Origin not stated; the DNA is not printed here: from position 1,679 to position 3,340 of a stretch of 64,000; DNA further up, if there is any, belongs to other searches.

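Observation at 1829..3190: Natural fusion of a YqeC-like P-loop protein with a MocA-like molybdenum-cofactor nucleotidyltransferase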

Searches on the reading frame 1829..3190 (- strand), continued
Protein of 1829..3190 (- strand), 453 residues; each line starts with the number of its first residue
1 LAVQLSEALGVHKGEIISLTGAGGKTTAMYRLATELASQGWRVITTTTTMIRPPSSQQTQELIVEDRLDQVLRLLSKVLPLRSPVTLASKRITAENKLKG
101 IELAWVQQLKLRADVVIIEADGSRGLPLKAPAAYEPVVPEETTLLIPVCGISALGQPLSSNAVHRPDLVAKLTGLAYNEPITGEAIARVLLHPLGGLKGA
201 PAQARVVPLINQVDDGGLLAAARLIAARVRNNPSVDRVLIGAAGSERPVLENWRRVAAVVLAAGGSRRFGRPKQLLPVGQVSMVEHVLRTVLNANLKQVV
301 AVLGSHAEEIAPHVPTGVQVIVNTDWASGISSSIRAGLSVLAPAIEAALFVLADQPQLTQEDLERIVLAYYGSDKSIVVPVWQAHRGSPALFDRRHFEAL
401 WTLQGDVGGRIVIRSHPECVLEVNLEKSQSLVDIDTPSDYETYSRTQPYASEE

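Call 27: find_related_loci(query=A1, collection=genome_contigs, flank=10000)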
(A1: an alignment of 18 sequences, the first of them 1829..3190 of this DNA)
Query A1 (453 aa) in genome_contigs; peptide patterns used: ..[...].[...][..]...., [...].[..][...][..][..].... (x = any residue, [..] = any of these).
600 stretches matched a pattern (row limit reached: there are more); 426 encode a relative of the query (tblastn E <= 1e-3); the best 80 are kept; 80 distinct loci.
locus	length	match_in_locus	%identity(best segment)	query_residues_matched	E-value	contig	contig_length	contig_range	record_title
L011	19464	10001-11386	56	2-445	7e-154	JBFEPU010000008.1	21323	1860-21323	MAG: Anaerolineae bacterium isolate Mix_mud05.2021.03.19 k141_2407682_length_21323_cov_11.5900, whole genome shotgun seq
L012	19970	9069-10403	48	3-448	9e-126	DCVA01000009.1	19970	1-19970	MAG TPA_asm: Anaerolineales bacterium UBA2200 UBA2200_contig_13943, whole genome shotgun sequence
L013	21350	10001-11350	49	3-443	5e-125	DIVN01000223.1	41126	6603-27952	MAG TPA_asm: Anaerolineales bacterium UBA6131 UBA6131_contig_22411, whole genome shotgun sequence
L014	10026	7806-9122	56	3-441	4e-149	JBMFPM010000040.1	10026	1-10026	MAG: Anaerolineae bacterium isolate KM4338-63 NODE_3697_length_10026_cov_4.298466, whole genome shotgun sequence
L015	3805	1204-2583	46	3-449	5e-122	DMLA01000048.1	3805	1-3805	MAG TPA_asm: Chloroflexi bacterium isolate UBA7937 contig_20334, whole genome shotgun sequence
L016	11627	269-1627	49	3-440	4e-115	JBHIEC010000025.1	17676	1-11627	MAG: Anaerolineae bacterium isolate b3.sp2_bin.41 NODE_894_length_17676_cov_8.360706, whole genome shotgun sequence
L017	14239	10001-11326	47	3-444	2e-114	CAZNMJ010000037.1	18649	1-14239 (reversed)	MAG TPA_asm: uncultured Anaerolineales bacterium isolate SRP239594_co1_144 genome assembly, contig: NODE_1177_length_186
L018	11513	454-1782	47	2-440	4e-112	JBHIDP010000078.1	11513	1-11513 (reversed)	MAG: Anaerolineae bacterium isolate b3.sp3_bin.44 NODE_1817_length_11513_cov_15.041892, whole genome shotgun sequence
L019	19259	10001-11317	46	3-441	8e-112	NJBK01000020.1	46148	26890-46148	MAG: Chloroflexi bacterium B3_Chlor 485, whole genome shotgun sequence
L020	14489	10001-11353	47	5-449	6e-112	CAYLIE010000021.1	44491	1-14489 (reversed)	MAG TPA_asm: uncultured Anaerolineales bacterium isolate binchicken_co294_77 genome assembly, contig: NODE_1245_length_4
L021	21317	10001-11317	46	3-441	1e-110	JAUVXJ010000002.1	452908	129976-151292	MAG: Chloroflexota bacterium isolate CSMAG_1213 CSMAG_1213_k141_4795_length_452908_cov_19.7333, whole genome shotgun seq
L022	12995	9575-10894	47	2-441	3e-110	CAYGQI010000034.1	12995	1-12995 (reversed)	MAG TPA_asm: uncultured Anaerolineales bacterium isolate ERP119294_co1_125 genome assembly, contig: NODE_6420_length_129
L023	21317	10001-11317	45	3-441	2e-109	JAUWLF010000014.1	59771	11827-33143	MAG: Chloroflexota bacterium isolate CSMAG_2365 CSMAG_2365_k141_119931_length_59771_cov_25.0000, whole genome shotgun se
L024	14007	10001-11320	47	2-441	1e-107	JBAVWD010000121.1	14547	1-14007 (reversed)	MAG: Anaerolineae bacterium isolate MFD01591_ilm_asm_bin2 k127_151134, whole genome shotgun sequence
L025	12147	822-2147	44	2-439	2e-107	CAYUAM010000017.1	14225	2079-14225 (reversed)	MAG TPA_asm: uncultured Anaerolineales bacterium isolate binchicken_co376_259 genome assembly, contig: NODE_4537_length_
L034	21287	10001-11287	39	5-441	4e-92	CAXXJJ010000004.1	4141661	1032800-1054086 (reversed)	MAG: Desulfatiglandales bacterium isolate ad7cffaf-6c2b-4e6c-8426-e31439b40ff1 genome assembly, contig: contig_4, whole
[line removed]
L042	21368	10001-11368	40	2-448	2e-89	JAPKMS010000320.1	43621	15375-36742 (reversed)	MAG: Anaerolineae bacterium isolate MO66 k75_444568, whole genome shotgun sequence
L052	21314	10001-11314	41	5-444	3e-85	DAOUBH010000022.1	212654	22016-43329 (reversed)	MAG TPA_asm: Chloroflexota bacterium isolate H68_718 k101_685757, whole genome shotgun sequence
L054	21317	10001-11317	43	5-440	2e-84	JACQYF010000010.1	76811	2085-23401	MAG: Chloroflexi bacterium isolate NC_groundwater_1534_Pr4_S-0.65um_60_13 SR1-18-Sp65_coassembly_scaffold_86024, whole g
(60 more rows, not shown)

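Call 60: search_protein_representatives(protein=window:1829-3190:-)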
Query: 453 residues. Proteins with E-value up to 0.001 (for the whole library): 28034; up to 1e-10: 15742; up to 1e-30: 1033. The best 150 are listed.
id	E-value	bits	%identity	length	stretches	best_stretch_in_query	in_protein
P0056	1.8e-133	462.2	51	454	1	4-444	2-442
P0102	3.1e-110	385.7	47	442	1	12-445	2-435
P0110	6.1e-109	381.4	46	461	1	4-445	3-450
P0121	5.0e-107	375.1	47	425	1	29-442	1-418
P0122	1.2e-102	360.6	43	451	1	5-442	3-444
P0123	4.5e-102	358.8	42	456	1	5-445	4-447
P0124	3.1e-100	352.7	44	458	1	4-444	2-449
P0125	6.5e-99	348.4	46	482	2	203-442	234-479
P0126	4.1e-95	335.8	47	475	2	4-231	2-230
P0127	1.0e-94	334.5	42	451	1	4-448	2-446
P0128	1.0e-93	331.2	46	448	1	6-444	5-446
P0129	1.6e-93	330.6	43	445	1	5-442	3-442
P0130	2.7e-91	323.3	43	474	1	4-443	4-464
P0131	5.6e-91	322.2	38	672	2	3-446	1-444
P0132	1.6e-90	320.7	42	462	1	5-445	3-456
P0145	2.3e-82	293.8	37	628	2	21-442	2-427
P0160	1.1e-77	278.4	37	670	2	17-442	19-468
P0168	1.1e-75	271.8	37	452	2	5-250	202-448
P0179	5.3e-72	259.7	37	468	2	4-253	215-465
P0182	1.2e-71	258.5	39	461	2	5-243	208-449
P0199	1.2e-68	248.6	39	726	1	5-441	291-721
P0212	2.8e-67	244.1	37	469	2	5-257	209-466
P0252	1.4e-63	232.0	41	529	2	4-214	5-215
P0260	5.1e-63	230.1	38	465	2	4-255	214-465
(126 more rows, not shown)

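Call 61: search_protein_families(library=pfam, proteins=[P0131, P0145, P0160, P0199, P0168, P0179, P0182, P0212, P0260, P0252], max_evalue=0.00001)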
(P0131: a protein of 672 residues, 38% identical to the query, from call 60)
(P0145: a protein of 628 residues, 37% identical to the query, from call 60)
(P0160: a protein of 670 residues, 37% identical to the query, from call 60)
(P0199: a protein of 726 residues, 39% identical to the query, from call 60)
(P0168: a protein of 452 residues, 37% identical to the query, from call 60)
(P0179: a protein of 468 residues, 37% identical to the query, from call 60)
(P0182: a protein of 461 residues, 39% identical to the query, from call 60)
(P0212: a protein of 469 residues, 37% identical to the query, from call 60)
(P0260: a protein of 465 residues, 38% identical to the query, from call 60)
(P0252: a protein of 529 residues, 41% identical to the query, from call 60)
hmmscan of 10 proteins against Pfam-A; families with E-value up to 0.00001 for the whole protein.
P0131 (672 aa): 3 families
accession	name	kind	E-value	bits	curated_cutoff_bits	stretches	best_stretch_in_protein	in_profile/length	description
PF12804.13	NTP_transf_3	-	6.9e-76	254.3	27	2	479-640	1-157/160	MobA-like NTP transferase domain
PF19842.5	YqeC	-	1.8e-34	119.5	27.6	1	15-167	1-145/145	YqeC protein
PF01128.25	IspD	-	8.3e-11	42.5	27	1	257-381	2-128/221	2-C-methyl-D-erythritol 4-phosphate cytidylyltransferase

P0145 (628 aa): 3 families
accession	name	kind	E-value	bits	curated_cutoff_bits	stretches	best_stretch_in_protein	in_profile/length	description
PF12804.13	NTP_transf_3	-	2.6e-71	239.4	27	2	241-399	1-156/160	MobA-like NTP transferase domain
PF19842.5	YqeC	-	3e-32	112.3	27.6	1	1-150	4-145/145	YqeC protein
PF01128.25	IspD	-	1.4e-13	51.6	27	1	433-554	1-120/221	2-C-methyl-D-erythritol 4-phosphate cytidylyltransferase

P0160 (670 aa): 3 families
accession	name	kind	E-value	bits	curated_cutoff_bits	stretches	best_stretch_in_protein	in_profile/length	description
PF12804.13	NTP_transf_3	-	1.1e-68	230.8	27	2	481-641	1-157/160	MobA-like NTP transferase domain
PF19842.5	YqeC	-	2.1e-34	119.3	27.6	1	20-172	2-145/145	YqeC protein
PF01128.25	IspD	-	2.3e-07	31.2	27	0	279-401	2-120/221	2-C-methyl-D-erythritol 4-phosphate cytidylyltransferase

P0199 (726 aa): 2 families
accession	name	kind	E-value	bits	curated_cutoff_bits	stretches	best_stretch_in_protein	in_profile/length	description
PF19842.5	YqeC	-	4.3e-36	124.7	27.6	1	303-445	1-145/145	YqeC protein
PF12804.13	NTP_transf_3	-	1.8e-31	110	27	1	536-696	1-157/160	MobA-like NTP transferase domain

P0168 (452 aa): 3 families
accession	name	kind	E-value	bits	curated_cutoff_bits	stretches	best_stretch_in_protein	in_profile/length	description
PF19842.5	YqeC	-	2.7e-40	138.4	27.6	1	214-362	1-144/145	YqeC protein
PF12804.13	NTP_transf_3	-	3e-36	125.4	27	1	6-165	1-157/160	MobA-like NTP transferase domain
PF01128.25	IspD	-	1.5e-06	28.6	27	1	7-128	4-128/221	2-C-methyl-D-erythritol 4-phosphate cytidylyltransferase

P0179 (468 aa): 5 families
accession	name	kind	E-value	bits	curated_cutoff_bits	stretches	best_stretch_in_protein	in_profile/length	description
PF19842.5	YqeC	-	3.4e-41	141.3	27.6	1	228-379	1-145/145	YqeC protein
PF12804.13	NTP_transf_3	-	5.1e-37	128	27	1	9-165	1-154/160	MobA-like NTP transferase domain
PF01128.25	IspD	-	6.2e-12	46.2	27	1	8-129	2-125/221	2-C-methyl-D-erythritol 4-phosphate cytidylyltransferase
PF02348.25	CTP_transf_3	-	5.4e-10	39.9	22.6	1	8-126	1-118/217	Cytidylyltransferase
PF00483.29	NTP_transferase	-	2e-07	31.3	21.2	1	9-131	2-135/245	Nucleotidyl transferase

P0182 (461 aa): 2 families
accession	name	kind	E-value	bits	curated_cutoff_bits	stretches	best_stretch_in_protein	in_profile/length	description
PF12804.13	NTP_transf_3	-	1.7e-40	139.2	27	1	8-169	1-158/160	MobA-like NTP transferase domain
PF19842.5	YqeC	-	2.6e-40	138.4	27.6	1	221-370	2-144/145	YqeC protein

P0212 (469 aa): 3 families
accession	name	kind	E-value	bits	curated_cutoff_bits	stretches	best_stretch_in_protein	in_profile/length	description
PF19842.5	YqeC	-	1.7e-41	142.2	27.6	1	221-371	1-144/145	YqeC protein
PF12804.13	NTP_transf_3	-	3.4e-39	135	27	1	10-168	1-156/160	MobA-like NTP transferase domain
PF01128.25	IspD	-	7.8e-08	32.8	27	1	10-123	3-117/221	2-C-methyl-D-erythritol 4-phosphate cytidylyltransferase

P0260 (465 aa): 2 families
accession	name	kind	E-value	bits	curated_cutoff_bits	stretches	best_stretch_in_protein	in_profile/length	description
PF12804.13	NTP_transf_3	-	5.5e-38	131.1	27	1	9-172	1-158/160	MobA-like NTP transferase domain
PF19842.5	YqeC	-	1.5e-33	116.5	27.6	1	227-373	1-142/145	YqeC protein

P0252 (529 aa): 3 families
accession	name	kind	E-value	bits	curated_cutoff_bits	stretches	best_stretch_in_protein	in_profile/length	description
PF19842.5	YqeC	-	6.5e-40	137.1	27.6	1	18-168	1-145/145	YqeC protein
PF12804.13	NTP_transf_3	-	5.3e-39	134.4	27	1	327-499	1-157/160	MobA-like NTP transferase domain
PF01128.25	IspD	-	8.1e-07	29.5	27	1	326-411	2-88/221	2-C-methyl-D-erythritol 4-phosphate cytidylyltransferase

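Call 67: find_encoding_contigs(protein=P0199, flank=10000, max_places=1)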
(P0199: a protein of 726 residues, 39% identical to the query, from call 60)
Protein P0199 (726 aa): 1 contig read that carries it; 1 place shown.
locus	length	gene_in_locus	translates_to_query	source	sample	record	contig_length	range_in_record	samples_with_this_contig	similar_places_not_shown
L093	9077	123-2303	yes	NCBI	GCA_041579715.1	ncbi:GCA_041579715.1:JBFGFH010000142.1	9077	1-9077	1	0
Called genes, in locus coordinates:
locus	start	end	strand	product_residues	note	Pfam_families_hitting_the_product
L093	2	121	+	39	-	?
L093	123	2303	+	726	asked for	PF19842:YqeC, PF12804:NTP_transf_3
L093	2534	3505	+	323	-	PF00248:Aldo_ket_red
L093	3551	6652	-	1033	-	PF02811:PHP, PF07733:DNA_pol3_alpha, PF17657:DNA_pol3_finger, PF14579:HHH_6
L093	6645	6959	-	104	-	PF20114:DUF6504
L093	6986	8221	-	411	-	PF00817:IMS, PF11799:IMS_C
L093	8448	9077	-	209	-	?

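Call 68: find_encoding_contigs(protein=P0179, flank=8000, max_places=1)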
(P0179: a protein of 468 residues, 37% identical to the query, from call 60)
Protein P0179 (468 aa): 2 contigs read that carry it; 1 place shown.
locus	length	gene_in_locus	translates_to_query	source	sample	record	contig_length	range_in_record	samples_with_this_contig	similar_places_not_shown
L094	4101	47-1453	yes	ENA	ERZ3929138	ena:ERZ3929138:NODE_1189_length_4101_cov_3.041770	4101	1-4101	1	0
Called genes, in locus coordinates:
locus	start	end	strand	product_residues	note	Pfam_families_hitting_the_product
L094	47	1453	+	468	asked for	PF00483:NTP_transferase (weak), PF01128:IspD, PF02348:CTP_transf_3, PF12804:NTP_transf_3, PF19842:YqeC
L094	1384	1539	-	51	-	-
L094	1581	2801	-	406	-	PF13433:Peripla_BP_5, PF13458:Peripla_BP_6, PF01094:ANF_receptor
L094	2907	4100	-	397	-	?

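Call 73: search_protein_families(library=pfam, proteins=[L034:8877-9467:-, L034:11395-12435:-, L038:8838-9869:-, L038:11335-12717:+, L052:8818-9801:+, L052:11366-12226:+, L042:8340-9986:+, L042:6670-8388:+, L054:7435-9951:+, L054:11372-12184:+], max_evalue=0.00001)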
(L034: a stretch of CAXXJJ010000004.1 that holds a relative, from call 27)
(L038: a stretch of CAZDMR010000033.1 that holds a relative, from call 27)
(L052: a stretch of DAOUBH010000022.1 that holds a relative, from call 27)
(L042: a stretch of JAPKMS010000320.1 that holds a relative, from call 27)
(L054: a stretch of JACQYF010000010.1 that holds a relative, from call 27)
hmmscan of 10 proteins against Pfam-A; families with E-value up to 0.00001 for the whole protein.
L034:8877-9467:- (196 aa): 1 family
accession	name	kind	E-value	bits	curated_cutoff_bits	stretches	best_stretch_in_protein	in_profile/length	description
PF00027.35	cNMP_binding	-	2.5e-14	53.5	27.5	1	68-155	3-89/89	Cyclic nucleotide-binding domain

L034:11395-12435:- (346 aa): 1 family
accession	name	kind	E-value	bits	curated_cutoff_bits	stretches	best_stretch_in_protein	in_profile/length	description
PF13557.12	Phenol_MetA_deg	-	2.1e-57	195.4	22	1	85-342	1-242/242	Putative MetA-pathway of phenol degradation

L038:8838-9869:- (343 aa): 0 families

L038:11335-12717:+ (460 aa): 6 families
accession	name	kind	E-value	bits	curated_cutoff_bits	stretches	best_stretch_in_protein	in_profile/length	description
PF06745.19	ATPase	-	2.6e-14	53.6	26.6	1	69-262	2-208/231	KaiC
PF13481.12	AAA_25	-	2.9e-14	53.6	27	1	63-225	10-194/195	AAA domain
PF18073.7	Zn_ribbon_LapB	-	3.7e-14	52.5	25.7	1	8-35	1-28/28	Rubredoxin metal binding domain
PF13541.12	ChlI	-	2.8e-08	34.1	27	1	350-433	37-121/121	Subunit ChlI of Mg-chelatase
PF13191.12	AAA_16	-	3.5e-07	31.3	32.6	1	75-187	16-149/167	AAA ATPase domain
PF03796.21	DnaB_C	-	4e-07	30.1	27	1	68-181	2-111/255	DnaB-like helicase C terminal domain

L052:8818-9801:+ (327 aa): 2 families
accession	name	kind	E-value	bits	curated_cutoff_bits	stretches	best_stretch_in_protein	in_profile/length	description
PF02826.25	2-Hacid_dh_C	-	1.4e-66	223.7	25.1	1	108-286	1-178/178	D-isomer specific 2-hydroxyacid dehydrogenase, NAD binding domain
PF00389.36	2-Hacid_dh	-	6.3e-33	113.8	24.6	1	4-318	1-134/134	D-isomer specific 2-hydroxyacid dehydrogenase, catalytic domain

L052:11366-12226:+ (286 aa): 1 family
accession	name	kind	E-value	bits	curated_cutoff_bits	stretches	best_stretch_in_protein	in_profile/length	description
PF00892.27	EamA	-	7.4e-16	59.1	28.2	1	149-284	2-134/135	EamA-like transporter family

L042:8340-9986:+ (548 aa): 4 families
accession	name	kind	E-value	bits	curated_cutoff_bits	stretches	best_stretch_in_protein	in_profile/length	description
PF01189.24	Methyltr_RsmB-F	-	2.3e-47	161.7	27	1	153-369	2-199/199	16S rRNA methyltransferase RsmB/F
PF17125.10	Methyltr_RsmF_N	-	7e-26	90.9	34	1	36-101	1-66/86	N-terminal domain of 16S rRNA methyltransferase RsmF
PF13636.12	Methyltranf_PUA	-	2.3e-19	69.6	27.6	1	501-547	2-49/49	RNA-binding PUA-like domain of methyltransferase RsmF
PF17126.11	RsmF_methylt_CI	-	5.1e-18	65.3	27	1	434-482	13-61/61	RsmF rRNA methyltransferase first C-terminal domain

L042:6670-8388:+ (572 aa): 1 family
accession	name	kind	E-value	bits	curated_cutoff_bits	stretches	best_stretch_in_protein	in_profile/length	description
PF01019.26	G_glu_transpept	-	7.3e-142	474.2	27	2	33-424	2-408/512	Gamma-glutamyltranspeptidase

L054:7435-9951:+ (838 aa): 0 families

L054:11372-12184:+ (270 aa): 2 families
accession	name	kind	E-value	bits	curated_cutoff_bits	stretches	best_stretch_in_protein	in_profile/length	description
PF24741.1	AlkZ-rel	-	1e-39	136.7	26.5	1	22-240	1-220/221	AlkZ related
PF06224.18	AlkZ-like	-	9.2e-08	32.5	25.9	1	124-257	78-211/329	DNA glycosylase AlkZ-like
